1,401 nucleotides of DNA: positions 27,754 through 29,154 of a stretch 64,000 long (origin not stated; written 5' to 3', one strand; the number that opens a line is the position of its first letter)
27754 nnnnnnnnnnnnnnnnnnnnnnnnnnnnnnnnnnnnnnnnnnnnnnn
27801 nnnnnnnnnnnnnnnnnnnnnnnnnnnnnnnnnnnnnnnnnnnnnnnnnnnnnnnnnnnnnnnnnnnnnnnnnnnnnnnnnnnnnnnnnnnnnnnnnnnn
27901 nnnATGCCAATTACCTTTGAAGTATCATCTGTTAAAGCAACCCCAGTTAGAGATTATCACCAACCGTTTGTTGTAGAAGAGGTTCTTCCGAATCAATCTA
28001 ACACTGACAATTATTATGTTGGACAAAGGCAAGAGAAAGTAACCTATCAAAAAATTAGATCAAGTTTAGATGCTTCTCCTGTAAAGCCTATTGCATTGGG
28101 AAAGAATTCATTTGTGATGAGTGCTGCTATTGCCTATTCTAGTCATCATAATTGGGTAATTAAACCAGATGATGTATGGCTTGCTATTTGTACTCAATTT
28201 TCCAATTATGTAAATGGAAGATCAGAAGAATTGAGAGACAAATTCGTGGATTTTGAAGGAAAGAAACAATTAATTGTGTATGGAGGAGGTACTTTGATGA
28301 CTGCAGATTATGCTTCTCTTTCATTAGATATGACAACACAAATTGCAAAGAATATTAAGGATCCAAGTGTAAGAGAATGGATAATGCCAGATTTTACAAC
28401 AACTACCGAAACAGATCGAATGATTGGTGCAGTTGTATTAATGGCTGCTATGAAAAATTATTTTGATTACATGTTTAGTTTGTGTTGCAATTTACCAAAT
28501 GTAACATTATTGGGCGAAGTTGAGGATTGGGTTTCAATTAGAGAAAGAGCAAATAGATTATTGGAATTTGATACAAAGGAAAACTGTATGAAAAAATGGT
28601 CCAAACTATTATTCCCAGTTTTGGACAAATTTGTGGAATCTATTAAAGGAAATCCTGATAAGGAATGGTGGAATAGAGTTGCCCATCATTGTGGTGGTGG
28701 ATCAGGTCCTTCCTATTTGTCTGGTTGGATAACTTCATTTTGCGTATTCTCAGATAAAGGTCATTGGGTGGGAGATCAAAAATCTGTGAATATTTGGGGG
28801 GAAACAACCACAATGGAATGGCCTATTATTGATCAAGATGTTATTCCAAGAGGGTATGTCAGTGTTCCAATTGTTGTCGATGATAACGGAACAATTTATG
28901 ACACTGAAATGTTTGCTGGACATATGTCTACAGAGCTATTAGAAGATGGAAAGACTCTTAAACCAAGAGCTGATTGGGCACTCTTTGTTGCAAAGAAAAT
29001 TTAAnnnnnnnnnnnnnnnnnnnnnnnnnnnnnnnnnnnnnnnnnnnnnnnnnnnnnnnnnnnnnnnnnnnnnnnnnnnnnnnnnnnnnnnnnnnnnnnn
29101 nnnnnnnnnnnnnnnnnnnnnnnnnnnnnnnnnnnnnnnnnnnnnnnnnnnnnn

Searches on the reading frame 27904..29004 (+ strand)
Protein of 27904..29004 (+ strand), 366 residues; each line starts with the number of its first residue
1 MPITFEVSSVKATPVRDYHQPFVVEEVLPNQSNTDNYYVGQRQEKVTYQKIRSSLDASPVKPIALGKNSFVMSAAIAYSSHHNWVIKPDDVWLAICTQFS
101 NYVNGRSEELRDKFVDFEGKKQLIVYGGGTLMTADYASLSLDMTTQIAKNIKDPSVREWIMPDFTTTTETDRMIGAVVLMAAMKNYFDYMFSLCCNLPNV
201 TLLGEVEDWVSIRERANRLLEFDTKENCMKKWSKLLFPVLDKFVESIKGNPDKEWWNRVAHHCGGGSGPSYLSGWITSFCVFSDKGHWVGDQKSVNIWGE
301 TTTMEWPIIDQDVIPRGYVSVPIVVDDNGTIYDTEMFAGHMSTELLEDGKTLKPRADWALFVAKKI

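Call 69: search_protein_families(library=pfam, proteins=[window:27904-29004:+], max_evalue=0.001)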
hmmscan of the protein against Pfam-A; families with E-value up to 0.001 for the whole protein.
window:27904-29004:+ (366 aa): 1 family
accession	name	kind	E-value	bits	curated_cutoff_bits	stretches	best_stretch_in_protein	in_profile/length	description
PF14388.11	DUF4419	-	2.5e-109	365.8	25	1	68-360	1-303/303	Domain of unknown function (DUF4419)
